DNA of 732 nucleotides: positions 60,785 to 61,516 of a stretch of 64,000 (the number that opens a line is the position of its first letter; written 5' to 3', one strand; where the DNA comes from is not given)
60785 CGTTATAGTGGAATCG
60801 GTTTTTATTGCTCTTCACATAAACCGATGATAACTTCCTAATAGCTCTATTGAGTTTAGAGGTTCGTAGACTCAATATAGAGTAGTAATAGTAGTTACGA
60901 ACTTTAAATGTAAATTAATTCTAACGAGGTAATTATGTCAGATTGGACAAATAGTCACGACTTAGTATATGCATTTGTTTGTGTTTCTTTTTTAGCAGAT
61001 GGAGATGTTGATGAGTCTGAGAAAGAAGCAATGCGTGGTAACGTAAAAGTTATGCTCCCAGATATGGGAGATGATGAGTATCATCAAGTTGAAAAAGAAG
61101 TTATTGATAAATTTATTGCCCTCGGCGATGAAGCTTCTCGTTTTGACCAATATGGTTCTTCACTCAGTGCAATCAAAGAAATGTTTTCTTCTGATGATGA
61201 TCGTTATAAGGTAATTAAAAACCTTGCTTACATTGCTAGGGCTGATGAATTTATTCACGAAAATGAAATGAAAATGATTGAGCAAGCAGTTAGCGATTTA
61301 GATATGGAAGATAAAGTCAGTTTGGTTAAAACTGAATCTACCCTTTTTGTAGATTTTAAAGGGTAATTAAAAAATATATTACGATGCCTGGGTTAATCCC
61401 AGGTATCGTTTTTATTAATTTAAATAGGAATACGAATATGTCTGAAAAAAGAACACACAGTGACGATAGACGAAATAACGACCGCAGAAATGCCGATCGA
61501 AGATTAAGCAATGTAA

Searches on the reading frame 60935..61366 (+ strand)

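Call 3: search_protein_families(library=pfam, proteins=[window:60935-61366:+], max_evalue=0.01)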
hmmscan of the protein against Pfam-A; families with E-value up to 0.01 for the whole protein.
window:60935-61366:+ (143 aa): 3 families
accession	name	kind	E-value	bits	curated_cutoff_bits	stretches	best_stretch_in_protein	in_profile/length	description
PF05099.18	TerB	-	8.6e-10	39.4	24.4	1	19-125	12-109/118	Tellurite resistance protein TerB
PF04391.17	DUF533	-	0.00042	20.4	29.6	0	85-128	65-109/178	Protein of unknown function (DUF533)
PF14203.11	TTRAP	-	0.0011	19.5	27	0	27-66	14-53/62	Putative transposon-transfer assisting protein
